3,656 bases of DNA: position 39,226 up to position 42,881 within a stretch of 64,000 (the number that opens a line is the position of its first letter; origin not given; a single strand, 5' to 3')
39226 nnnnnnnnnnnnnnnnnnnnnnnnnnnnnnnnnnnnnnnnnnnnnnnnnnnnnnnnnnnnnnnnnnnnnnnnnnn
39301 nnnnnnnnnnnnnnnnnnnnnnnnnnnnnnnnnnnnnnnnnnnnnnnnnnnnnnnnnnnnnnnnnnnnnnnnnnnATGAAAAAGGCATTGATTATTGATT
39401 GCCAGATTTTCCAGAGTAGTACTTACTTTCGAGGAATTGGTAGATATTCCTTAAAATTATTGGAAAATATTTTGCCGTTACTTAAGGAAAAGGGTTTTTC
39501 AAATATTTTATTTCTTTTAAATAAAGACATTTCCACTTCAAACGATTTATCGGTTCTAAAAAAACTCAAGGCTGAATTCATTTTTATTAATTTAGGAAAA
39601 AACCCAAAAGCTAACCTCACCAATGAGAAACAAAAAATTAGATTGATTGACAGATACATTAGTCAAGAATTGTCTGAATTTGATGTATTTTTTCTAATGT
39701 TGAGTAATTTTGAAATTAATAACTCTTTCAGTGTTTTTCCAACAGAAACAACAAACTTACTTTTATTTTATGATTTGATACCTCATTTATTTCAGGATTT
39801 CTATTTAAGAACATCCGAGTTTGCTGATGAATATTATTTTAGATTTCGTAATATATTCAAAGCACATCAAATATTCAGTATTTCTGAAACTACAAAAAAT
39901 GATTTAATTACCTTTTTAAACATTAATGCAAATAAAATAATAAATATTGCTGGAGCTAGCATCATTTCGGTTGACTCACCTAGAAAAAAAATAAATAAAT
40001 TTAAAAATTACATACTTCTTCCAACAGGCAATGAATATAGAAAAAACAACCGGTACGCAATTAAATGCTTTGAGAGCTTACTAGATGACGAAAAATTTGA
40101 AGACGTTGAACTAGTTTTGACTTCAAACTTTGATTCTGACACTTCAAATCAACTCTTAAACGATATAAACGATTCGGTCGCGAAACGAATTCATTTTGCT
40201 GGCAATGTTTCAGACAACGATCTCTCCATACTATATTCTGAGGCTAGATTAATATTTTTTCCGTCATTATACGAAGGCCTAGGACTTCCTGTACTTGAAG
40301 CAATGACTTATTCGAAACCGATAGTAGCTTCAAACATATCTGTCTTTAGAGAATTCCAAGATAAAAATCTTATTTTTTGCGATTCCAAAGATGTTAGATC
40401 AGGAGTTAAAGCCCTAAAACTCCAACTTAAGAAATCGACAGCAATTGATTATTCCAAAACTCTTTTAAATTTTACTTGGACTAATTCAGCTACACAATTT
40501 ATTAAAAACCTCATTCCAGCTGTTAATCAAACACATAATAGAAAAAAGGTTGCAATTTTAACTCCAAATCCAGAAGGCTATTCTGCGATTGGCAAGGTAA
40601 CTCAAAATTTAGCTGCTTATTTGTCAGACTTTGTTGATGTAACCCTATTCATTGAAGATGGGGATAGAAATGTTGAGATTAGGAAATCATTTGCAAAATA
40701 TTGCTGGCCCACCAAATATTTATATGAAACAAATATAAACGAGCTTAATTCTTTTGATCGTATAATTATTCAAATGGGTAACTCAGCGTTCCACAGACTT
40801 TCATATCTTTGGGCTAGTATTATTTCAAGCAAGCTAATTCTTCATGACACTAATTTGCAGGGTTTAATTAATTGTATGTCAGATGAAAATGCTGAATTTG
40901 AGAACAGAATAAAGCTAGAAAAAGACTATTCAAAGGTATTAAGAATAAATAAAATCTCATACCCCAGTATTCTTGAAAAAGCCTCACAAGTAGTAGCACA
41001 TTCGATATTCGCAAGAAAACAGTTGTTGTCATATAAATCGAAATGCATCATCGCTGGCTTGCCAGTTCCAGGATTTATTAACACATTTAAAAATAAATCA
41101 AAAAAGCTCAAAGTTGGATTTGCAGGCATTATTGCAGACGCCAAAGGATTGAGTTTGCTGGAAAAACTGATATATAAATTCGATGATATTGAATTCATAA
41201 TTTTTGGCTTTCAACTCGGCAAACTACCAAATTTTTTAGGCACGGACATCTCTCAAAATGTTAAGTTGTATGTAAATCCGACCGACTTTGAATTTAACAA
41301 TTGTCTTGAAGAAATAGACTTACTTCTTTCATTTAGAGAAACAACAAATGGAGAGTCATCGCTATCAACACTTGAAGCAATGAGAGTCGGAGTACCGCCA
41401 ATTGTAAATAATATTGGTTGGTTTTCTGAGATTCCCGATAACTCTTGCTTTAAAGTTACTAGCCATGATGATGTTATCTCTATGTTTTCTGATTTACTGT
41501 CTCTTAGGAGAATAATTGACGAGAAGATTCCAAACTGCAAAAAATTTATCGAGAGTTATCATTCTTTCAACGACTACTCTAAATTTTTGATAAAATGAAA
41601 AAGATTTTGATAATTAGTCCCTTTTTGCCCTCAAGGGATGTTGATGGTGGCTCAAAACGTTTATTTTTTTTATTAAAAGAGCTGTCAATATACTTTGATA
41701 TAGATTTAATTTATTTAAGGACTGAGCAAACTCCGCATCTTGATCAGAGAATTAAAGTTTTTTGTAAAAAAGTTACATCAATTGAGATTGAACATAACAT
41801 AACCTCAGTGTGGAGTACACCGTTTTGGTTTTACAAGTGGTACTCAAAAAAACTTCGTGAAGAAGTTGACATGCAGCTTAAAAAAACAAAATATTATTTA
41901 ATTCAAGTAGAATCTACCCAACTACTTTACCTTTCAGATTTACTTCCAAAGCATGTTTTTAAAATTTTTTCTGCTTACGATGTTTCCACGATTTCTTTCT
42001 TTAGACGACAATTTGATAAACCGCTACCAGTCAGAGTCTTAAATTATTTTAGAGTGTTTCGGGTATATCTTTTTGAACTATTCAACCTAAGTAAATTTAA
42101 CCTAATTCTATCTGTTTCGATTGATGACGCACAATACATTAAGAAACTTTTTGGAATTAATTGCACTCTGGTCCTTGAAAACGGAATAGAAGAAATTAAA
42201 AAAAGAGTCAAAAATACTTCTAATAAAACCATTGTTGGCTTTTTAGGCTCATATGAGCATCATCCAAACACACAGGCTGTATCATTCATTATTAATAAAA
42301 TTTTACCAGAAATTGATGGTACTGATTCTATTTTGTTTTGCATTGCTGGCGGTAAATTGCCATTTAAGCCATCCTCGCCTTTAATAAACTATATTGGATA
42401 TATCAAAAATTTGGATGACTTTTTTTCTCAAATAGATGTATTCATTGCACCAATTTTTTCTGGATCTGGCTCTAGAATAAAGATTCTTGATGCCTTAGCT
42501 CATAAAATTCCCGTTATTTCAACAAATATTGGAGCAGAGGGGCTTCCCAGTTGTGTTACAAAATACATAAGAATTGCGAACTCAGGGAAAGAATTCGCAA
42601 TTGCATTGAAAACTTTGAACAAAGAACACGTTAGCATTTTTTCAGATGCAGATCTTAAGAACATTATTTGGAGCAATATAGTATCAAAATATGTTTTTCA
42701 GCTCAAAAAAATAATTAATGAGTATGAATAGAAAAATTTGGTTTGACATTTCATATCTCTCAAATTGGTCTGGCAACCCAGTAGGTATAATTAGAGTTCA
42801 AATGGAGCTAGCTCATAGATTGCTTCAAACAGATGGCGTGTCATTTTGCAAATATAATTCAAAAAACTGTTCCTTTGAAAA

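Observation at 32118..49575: AT-rich glycan cassette of about 17 kb, bounded by a duplicated wzt 5' end: candidate serotype-switching island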

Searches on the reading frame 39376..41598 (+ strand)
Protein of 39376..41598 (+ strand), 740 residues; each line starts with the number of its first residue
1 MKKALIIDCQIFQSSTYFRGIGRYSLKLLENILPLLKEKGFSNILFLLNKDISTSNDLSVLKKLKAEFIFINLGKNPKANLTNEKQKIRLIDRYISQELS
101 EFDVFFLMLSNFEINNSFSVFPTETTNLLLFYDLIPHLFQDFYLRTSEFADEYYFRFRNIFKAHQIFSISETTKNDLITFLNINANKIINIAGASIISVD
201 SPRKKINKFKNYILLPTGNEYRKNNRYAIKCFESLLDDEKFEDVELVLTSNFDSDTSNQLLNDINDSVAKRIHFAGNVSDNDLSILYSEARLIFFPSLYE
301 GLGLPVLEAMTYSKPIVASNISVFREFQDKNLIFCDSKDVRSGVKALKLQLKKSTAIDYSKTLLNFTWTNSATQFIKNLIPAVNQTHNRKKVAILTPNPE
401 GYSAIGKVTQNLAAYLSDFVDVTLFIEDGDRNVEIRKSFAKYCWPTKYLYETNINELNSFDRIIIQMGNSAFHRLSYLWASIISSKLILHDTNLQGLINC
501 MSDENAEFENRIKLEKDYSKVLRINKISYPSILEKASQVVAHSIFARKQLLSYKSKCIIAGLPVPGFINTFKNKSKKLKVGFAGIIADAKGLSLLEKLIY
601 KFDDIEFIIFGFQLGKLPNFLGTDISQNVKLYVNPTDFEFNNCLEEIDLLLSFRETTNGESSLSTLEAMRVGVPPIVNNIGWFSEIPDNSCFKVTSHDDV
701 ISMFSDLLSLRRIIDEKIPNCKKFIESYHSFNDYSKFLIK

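Call 7: search_protein_families(library=pfam, proteins=[window:39376-41598:+], max_evalue=0.01)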
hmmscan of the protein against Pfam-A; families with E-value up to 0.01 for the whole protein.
window:39376-41598:+ (740 aa): 3 families
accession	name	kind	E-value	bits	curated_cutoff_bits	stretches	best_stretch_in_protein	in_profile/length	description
PF00534.26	Glycos_transf_1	-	5.2e-24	85.2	26.4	2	204-352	9-157/172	Glycosyl transferases group 1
PF13692.12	Glyco_trans_1_4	-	2.3e-21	77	27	1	220-346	12-135/142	Glycosyl transferases group 1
PF20706.3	GT4-conflict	-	0.00012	21.7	26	1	213-326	202-318/385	Family 4 Glycosyltransferase in conflict systems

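Call 48: find_homologous_proteins(query=window:39376-41598:+, max_evalue=1e-10)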
Query window:39376-41598:+ (740 aa): 600 proteins with E <= 1e-10 among 8000 candidates; the best 120 are listed.
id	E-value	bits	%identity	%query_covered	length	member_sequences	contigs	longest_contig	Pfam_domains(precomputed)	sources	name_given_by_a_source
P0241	0.0e+0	1632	100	100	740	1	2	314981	PF00534.27,PF13692.13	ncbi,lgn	-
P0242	3.0e-121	424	36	97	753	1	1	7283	PF00534.27,PF13692.13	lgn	-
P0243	1.0e-120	422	37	95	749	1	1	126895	PF00534.27,PF13692.13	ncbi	-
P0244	1.7e-119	418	35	100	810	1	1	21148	PF00534.27,PF13692.13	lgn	-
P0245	7.4e-113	396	33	100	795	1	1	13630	PF00534.27,PF13524.13,PF13692.13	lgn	-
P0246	1.3e-111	392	35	95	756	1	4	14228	PF00534.27,PF13692.13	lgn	-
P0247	6.2e-111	390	37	98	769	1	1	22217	PF00534.27,PF13692.13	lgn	-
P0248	7.2e-111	390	35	96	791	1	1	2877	PF00534.27,PF13692.13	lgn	-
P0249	3.9e-110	387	37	95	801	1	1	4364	PF00534.27,PF13692.13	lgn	-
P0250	1.4e-109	386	34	99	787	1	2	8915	PF00534.27,PF13524.13,PF13692.13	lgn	-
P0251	1.8e-109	385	34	95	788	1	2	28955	PF00534.27,PF13692.13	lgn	-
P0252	3.1e-109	384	34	99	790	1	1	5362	PF00534.27,PF13692.13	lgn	-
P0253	6.4e-109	383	36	94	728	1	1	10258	PF00534.27,PF13692.13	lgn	-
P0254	1.6e-108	382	33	99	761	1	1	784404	PF00534.27,PF13692.13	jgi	jgi:glycosyltransferase involved in cell wall biosynthesis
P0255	3.6e-108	381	35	100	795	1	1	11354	PF00534.27,PF13692.13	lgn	-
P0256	8.0e-108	380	34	96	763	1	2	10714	PF00534.27,PF13692.13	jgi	jgi:glycosyltransferase involved in cell wall biosynthesis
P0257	2.4e-107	378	33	100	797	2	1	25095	PF00534.27,PF13692.13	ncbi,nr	ncbi:MAG: glycosyltransferase [Candidatus Doudnabacteria bacterium]|nr:glycosyltransferase [Candidat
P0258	2.7e-107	378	33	95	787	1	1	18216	PF00534.27,PF13692.13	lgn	-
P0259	1.0e-106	376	36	99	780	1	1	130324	PF00534.27,PF13692.13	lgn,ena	-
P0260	3.2e-106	374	34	99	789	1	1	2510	PF00534.27,PF13692.13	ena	-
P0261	4.6e-106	374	34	100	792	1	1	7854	PF00534.27,PF13692.13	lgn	-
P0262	6.3e-106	374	32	99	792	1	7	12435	PF00534.27,PF13692.13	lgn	-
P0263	7.2e-106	373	33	100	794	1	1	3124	PF00534.27,PF13524.13,PF13692.13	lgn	-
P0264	8.2e-106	373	34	100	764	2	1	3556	PF00534.27,PF13692.13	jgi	jgi:glycosyltransferase involved in cell wall biosynthesis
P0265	1.0e-105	373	33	100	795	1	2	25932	PF00534.27,PF13524.13,PF13692.13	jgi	jgi:glycosyltransferase involved in cell wall biosynthesis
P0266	1.0e-105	373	33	96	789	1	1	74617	PF00534.27,PF13692.13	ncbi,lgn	ncbi:MAG: glycosyltransferase [Patescibacteria group bacterium]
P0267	1.1e-105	373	33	99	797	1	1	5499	PF00534.27,PF13692.13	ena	-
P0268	1.3e-105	373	33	100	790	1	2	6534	PF00534.27,PF13692.13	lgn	-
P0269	5.0e-105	371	32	99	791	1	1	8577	PF00534.27,PF13692.13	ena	-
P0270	1.2e-104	369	33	100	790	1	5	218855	PF00534.27,PF13692.13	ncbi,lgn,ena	-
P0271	2.2e-104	368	32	99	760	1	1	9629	PF00534.27,PF13524.13,PF13692.13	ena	-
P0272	2.8e-104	368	32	99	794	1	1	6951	PF00534.27,PF13524.13,PF13692.13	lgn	-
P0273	7.6e-104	367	32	99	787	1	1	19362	PF00534.27,PF13692.13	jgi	jgi:glycosyltransferase involved in cell wall biosynthesis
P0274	7.9e-104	367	33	100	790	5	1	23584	PF00534.27,PF13524.13,PF13692.13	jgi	jgi:glycosyltransferase involved in cell wall biosynthesis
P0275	9.2e-104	366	32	99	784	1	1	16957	PF00534.27,PF13524.13,PF13692.13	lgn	-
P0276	1.5e-103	366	32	99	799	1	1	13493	PF00534.27,PF13692.13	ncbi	-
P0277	2.3e-103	365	34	96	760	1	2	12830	PF00534.27,PF13692.13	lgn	-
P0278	2.8e-103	365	33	100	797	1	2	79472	PF00534.27,PF13692.13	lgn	-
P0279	3.9e-103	364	32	100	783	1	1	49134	PF00534.27,PF13524.13,PF13692.13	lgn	-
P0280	4.0e-103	364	32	99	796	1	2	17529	PF00534.27,PF13524.13,PF13692.13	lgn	-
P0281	4.3e-103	364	32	100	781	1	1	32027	PF00534.27,PF13524.13,PF13692.13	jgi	jgi:glycosyltransferase involved in cell wall biosynthesis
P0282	4.4e-103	364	33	100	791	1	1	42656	PF00534.27,PF13692.13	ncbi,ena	ncbi:MAG TPA: glycosyltransferase [Candidatus Saccharimonadales bacterium]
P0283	4.5e-103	364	33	100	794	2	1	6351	PF00534.27,PF13524.13,PF13692.13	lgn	-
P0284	7.6e-103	363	33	100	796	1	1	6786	PF00534.27,PF13524.13,PF13692.13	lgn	-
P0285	1.5e-102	362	33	100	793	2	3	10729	PF00534.27,PF13692.13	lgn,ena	-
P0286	2.2e-102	362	33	100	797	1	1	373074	PF00534.27,PF13692.13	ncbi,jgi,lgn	-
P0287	4.0e-102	361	31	100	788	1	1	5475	PF00534.27,PF13692.13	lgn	-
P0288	9.3e-102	360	32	99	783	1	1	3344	PF00534.27,PF13524.13,PF13692.13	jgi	jgi:glycosyltransferase involved in cell wall biosynthesis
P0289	3.0e-101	358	32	99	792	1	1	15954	PF00534.27,PF13524.13,PF13692.13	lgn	-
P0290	3.7e-101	358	31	100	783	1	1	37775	PF00534.27,PF13692.13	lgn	-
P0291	5.7e-101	357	34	95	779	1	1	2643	PF00534.27,PF20706.4,PF13692.13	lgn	-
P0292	7.4e-101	357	34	95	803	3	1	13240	PF00534.27,PF13692.13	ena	-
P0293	7.8e-101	357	31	100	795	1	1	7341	PF00534.27,PF13692.13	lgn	-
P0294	9.5e-101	356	33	99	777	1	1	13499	PF00534.27,PF13692.13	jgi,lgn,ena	-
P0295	1.2e-100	356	32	100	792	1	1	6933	PF00534.27,PF13524.13,PF13692.13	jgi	jgi:glycosyltransferase involved in cell wall biosynthesis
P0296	1.4e-100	356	33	100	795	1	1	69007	PF00534.27,PF13524.13,PF13692.13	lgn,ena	-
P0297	2.2e-100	355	34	93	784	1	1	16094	PF00534.27,PF13692.13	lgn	-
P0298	2.6e-100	355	33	99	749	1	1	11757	PF00534.27,PF13692.13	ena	-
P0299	3.3e-100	355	34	99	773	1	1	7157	PF00534.27,PF13692.13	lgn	-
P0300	5.4e-100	354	34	94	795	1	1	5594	PF00534.27,PF13692.13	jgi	-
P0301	1.1e-99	353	33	99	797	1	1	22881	PF00534.27,PF13692.13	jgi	-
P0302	1.3e-99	353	32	99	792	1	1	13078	PF00534.27,PF13524.13,PF13692.13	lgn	-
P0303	1.7e-99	352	32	95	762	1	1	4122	PF00534.27,PF13524.13,PF13692.13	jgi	jgi:glycosyltransferase involved in cell wall biosynthesis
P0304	5.2e-99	351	34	100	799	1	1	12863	PF00534.27,PF13524.13,PF13692.13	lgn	-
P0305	8.4e-99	350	31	100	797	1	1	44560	PF00534.27,PF13692.13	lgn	-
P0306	3.2e-98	348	31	99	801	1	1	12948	PF00534.27,PF13524.13,PF13692.13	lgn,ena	-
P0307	3.7e-98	348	33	99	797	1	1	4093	PF00534.27,PF13692.13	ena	-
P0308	4.0e-98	348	32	99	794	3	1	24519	PF00534.27,PF13524.13,PF13692.13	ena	-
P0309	2.1e-97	345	32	100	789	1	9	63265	PF00534.27,PF13524.13,PF13692.13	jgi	jgi:glycosyltransferase involved in cell wall biosynthesis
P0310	3.2e-97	345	32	99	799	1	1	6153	PF00534.27,PF13692.13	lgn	-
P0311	7.2e-97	344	32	97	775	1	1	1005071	PF00534.27,PF13524.13,PF13692.13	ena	-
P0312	8.0e-97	343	32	100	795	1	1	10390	PF00534.27,PF13692.13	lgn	-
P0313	1.2e-96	343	30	99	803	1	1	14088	PF00534.27,PF13524.13,PF13692.13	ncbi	-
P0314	1.6e-96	342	31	100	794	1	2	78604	PF00534.27,PF13524.13,PF13692.13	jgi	jgi:glycosyltransferase involved in cell wall biosynthesis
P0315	4.0e-96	341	30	100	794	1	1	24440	PF00534.27,PF13692.13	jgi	jgi:glycosyltransferase involved in cell wall biosynthesis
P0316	5.0e-96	341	33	100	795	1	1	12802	PF00534.27,PF13524.13,PF13692.13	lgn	-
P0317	3.3e-95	338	31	99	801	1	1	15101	PF00534.27,PF13524.13,PF13692.13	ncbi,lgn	-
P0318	4.3e-95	338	32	100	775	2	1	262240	PF00534.27,PF13524.13,PF13692.13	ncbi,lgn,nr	ncbi:MAG: glycosyltransferase [Candidatus Nomurabacteria bacterium]|nr:glycosyltransferase [Candidat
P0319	9.0e-95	337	31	99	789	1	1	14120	PF00534.27,PF13524.13,PF13692.13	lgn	-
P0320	2.1e-94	335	33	84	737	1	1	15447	PF00534.27,PF13692.13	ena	-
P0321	3.1e-93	332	34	95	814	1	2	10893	PF00534.27,PF13692.13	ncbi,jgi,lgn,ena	ncbi:MAG: glycosyltransferase [bacterium]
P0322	4.9e-93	331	32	95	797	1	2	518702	PF00534.27,PF13692.13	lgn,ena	-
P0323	8.8e-92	327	32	95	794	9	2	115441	PF00534.27,PF13524.13,PF13692.13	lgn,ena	-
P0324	2.1e-91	325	31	100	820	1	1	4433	PF00534.27,PF13524.13,PF20706.4,PF13692.13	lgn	-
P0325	3.8e-91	325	33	93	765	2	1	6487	PF00534.27,PF13524.13,PF13692.13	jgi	jgi:glycosyltransferase involved in cell wall biosynthesis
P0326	1.8e-90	322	30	100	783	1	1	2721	PF00534.27,PF13524.13,PF13692.13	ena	-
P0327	3.4e-90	322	31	100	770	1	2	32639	PF00534.27,PF13692.13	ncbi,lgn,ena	-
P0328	6.6e-90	321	33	95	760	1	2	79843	PF00534.27,PF13692.13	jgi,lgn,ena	-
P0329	1.1e-89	320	31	99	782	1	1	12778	PF00534.27,PF13692.13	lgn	-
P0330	1.8e-88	316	32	100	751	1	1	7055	PF00534.27,PF13524.13,PF13692.13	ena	-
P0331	8.0e-88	314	29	99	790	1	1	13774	PF00534.27,PF13692.13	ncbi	-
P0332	1.3e-87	313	29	99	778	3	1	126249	PF00534.27,PF13692.13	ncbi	-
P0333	3.8e-87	311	30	100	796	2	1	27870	PF00534.27,PF13692.13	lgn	-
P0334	5.2e-87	311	31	93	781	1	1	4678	PF00534.27,PF13524.13,PF13692.13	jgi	jgi:glycosyltransferase involved in cell wall biosynthesis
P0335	1.5e-84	303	30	100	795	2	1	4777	PF00534.27,PF13524.13,PF13692.13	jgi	jgi:glycosyltransferase involved in cell wall biosynthesis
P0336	1.5e-81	293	29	100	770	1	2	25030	PF00534.27,PF13692.13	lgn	-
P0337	8.3e-80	287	29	96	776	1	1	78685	PF00534.27,PF13524.13,PF13692.13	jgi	jgi:glycosyltransferase involved in cell wall biosynthesis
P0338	2.9e-79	285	30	97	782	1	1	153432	PF00534.27,PF13524.13,PF13692.13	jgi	jgi:glycosyltransferase involved in cell wall biosynthesis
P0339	2.0e-78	283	30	100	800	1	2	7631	PF00534.27,PF13692.13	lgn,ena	-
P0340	5.0e-74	268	28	99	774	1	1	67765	PF00534.27,PF13524.13,PF13692.13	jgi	jgi:glycosyltransferase involved in cell wall biosynthesis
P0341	1.0e-73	267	30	83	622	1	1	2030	PF00534.27,PF13524.13,PF13692.13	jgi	jgi:glycosyltransferase involved in cell wall biosynthesis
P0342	2.0e-73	266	29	96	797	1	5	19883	PF00534.27,PF13524.13,PF13692.13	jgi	jgi:glycosyltransferase involved in cell wall biosynthesis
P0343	9.6e-73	264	32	71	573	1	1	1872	PF00534.27,PF13692.13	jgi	jgi:glycosyltransferase involved in cell wall biosynthesis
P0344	1.8e-64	236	30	71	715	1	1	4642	PF00534.27,PF13692.13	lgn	-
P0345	8.0e-64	234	28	99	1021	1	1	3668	PF00534.27,PF05050.20,PF13524.13,PF20706.4,PF13692.13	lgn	-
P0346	1.0e-63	234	32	77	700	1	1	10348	PF00534.27,PF13692.13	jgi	jgi:glycosyltransferase involved in cell wall biosynthesis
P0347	2.1e-63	233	32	61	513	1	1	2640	PF00534.27,PF13692.13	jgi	jgi:glycosyltransferase involved in cell wall biosynthesis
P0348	7.5e-63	231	28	94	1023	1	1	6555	PF00534.27,PF05050.20,PF13524.13,PF20706.4,PF13692.13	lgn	-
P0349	9.2e-63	231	32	77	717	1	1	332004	PF00534.27,PF13692.13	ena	-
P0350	2.3e-61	226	34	59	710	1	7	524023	PF00534.27,PF13692.13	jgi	jgi:glycosyltransferase involved in cell wall biosynthesis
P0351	2.3e-60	223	30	74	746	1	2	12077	PF00534.27,PF13692.13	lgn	-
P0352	3.5e-60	222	30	73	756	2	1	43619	PF00534.27,PF13692.13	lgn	-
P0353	5.8e-60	222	27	94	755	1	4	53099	PF00534.27,PF13692.13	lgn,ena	-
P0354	3.4e-58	216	26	91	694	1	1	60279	PF00534.27,PF13692.13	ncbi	-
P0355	5.3e-58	215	30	91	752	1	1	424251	PF00534.27,PF13692.13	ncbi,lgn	-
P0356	1.3e-57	214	29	68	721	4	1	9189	PF00534.27,PF13692.13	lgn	-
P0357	1.6e-57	213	30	76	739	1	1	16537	PF00534.27,PF13692.13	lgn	-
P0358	1.4e-56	210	28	82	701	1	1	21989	PF00534.27,PF13692.13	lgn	-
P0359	3.8e-56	209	28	90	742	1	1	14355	PF00534.27,PF13692.13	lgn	-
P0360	1.1e-55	207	28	98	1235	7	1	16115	PF00534.27,PF13524.13,PF13439.13,PF20706.4,PF13692.13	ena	-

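Call 51: find_encoding_contigs(protein=P0243, flank=10000, max_places=2)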
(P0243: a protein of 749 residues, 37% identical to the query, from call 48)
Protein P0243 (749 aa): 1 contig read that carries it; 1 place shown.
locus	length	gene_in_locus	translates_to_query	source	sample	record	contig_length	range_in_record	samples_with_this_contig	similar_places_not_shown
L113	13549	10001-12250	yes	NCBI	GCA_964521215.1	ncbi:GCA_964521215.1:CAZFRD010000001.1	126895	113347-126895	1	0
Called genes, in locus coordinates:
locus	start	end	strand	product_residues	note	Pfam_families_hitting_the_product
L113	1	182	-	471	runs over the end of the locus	-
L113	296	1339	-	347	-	-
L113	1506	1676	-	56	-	-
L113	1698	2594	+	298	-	PF01061:ABC2_membrane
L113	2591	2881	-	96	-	-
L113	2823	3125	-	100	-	PF04365:BrnT_toxin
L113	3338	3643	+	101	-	PF21956:DUF6922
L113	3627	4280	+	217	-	PF08843:AbiEii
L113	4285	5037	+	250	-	PF00005:ABC_tran, PF13304:AAA_21 (faint)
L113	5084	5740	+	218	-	-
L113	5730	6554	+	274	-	PF08843:AbiEii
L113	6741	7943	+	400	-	PF13439:Glyco_transf_4 (faint), PF00534:Glycos_transf_1, PF20706:GT4-conflict (weak), PF13692:Glyco_trans_1_4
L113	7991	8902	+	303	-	-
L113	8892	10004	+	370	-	PF05050:Methyltransf_21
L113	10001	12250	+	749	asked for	PF00534:Glycos_transf_1, PF13692:Glyco_trans_1_4, PF00534:Glycos_transf_1 (weak)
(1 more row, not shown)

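Call 68: search_protein_families(library=ncbifam, proteins=[window:39376-41598:+], max_evalue=1e-10)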
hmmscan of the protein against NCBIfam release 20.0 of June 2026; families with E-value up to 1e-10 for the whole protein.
window:39376-41598:+ (740 aa): 2 families
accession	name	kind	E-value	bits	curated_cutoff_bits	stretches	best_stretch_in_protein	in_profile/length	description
TIGR04047.1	MSMEG_0565_glyc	hypoth_equivalog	7.7e-19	68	259.85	1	158-376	134-368/373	MSMEG_0565 family glycosyltransferase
NF053513.1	Gtran_IagA_BgsA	equivalog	4.2e-11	42.4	460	0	262-347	208-293/333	LTA glycolipid anchor biosynthesis glycosyltransferase, IagA/BgsA family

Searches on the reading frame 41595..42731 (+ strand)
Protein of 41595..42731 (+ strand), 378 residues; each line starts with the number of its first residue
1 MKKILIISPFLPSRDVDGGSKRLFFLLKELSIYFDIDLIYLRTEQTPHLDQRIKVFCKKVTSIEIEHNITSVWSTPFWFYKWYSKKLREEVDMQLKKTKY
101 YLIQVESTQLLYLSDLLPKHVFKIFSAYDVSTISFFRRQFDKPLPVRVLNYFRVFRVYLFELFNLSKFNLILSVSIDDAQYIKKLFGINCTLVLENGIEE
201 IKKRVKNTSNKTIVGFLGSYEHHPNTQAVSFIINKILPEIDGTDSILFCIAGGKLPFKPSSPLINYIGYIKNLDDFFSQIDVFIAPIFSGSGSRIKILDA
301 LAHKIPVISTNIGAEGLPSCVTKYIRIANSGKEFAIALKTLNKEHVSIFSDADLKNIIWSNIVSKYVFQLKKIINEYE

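Call 7: search_protein_families(library=pfam, proteins=[window:41595-42731:+], max_evalue=0.01)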
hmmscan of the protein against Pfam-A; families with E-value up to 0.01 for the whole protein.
window:41595-42731:+ (378 aa): 2 families
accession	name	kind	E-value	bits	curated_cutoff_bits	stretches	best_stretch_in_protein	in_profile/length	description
PF13692.12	Glyco_trans_1_4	-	2.4e-15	57.5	27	1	212-341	2-139/142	Glycosyl transferases group 1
PF00534.26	Glycos_transf_1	-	0.00024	21.1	26.4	1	200-321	4-131/172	Glycosyl transferases group 1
